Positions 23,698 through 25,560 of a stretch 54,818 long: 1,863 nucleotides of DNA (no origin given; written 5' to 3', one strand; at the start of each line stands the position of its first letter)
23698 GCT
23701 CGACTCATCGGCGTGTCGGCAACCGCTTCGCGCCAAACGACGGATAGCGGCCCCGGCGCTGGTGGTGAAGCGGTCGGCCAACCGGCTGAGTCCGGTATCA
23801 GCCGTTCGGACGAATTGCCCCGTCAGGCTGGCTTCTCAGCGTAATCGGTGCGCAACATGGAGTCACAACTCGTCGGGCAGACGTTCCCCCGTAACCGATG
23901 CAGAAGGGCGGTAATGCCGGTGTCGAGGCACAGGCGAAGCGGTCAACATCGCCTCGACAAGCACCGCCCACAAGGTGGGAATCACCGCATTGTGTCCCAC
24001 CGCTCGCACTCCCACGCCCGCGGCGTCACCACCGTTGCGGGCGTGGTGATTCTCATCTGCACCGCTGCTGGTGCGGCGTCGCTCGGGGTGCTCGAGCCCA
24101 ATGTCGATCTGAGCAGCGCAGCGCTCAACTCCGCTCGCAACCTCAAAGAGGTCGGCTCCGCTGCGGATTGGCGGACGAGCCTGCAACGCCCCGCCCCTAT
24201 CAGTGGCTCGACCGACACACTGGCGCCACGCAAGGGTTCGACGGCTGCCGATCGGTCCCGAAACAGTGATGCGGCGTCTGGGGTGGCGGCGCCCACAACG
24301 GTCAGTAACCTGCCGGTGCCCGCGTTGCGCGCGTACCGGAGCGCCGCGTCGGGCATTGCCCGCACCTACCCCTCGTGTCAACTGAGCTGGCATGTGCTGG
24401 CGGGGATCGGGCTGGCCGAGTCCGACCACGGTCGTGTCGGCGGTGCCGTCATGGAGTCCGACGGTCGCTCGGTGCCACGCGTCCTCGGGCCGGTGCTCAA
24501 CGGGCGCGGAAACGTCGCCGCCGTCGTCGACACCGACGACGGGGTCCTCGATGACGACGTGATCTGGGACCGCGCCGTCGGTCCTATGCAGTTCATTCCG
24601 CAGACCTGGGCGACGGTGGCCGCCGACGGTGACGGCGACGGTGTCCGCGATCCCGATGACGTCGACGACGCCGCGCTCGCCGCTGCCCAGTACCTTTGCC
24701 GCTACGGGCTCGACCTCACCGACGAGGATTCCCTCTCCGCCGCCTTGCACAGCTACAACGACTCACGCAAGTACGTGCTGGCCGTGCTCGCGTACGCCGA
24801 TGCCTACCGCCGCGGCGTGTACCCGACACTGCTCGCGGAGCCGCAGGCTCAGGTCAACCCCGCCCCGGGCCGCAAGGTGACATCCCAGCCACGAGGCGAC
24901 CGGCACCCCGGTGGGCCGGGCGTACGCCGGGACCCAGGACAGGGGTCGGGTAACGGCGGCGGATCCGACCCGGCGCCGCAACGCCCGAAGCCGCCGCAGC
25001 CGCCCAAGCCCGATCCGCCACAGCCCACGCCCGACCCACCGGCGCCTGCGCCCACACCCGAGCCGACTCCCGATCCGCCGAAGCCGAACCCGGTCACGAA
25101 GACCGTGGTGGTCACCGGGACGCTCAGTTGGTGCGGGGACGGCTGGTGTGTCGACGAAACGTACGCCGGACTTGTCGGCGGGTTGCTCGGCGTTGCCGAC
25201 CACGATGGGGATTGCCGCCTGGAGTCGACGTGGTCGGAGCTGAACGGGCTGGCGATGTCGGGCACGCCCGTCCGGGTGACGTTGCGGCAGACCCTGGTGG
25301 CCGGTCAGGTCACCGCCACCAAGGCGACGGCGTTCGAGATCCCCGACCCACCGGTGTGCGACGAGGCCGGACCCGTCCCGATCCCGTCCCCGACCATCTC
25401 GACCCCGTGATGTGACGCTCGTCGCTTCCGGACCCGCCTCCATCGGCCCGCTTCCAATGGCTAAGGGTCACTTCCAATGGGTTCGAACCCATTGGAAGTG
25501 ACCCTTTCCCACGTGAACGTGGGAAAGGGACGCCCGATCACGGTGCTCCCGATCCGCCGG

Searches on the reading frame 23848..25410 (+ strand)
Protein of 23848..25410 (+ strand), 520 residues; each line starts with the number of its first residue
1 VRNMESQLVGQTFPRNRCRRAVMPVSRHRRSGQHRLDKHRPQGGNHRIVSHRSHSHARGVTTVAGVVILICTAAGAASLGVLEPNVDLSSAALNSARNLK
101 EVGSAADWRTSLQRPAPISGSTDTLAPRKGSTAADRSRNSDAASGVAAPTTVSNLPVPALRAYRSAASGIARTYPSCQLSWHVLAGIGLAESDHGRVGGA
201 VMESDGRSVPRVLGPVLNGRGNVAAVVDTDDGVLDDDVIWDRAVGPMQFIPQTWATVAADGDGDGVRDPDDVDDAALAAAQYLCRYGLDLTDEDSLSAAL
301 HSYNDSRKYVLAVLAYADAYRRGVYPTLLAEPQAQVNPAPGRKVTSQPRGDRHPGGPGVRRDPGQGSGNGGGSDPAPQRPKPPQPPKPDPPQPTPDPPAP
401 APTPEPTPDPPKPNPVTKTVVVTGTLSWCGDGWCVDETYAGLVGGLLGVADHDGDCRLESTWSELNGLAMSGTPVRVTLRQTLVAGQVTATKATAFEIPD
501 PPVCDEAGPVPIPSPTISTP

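Call 27: search_protein_families(library=pfam, proteins=[window:23848-25410:+], max_evalue=0.001)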
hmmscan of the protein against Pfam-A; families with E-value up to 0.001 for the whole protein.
window:23848-25410:+ (520 aa): 1 family
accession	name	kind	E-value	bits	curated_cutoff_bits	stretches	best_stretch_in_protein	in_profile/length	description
PF13406.11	SLT_2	-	1.8e-08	34.4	24.3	1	243-287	155-200/292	Transglycosylase SLT domain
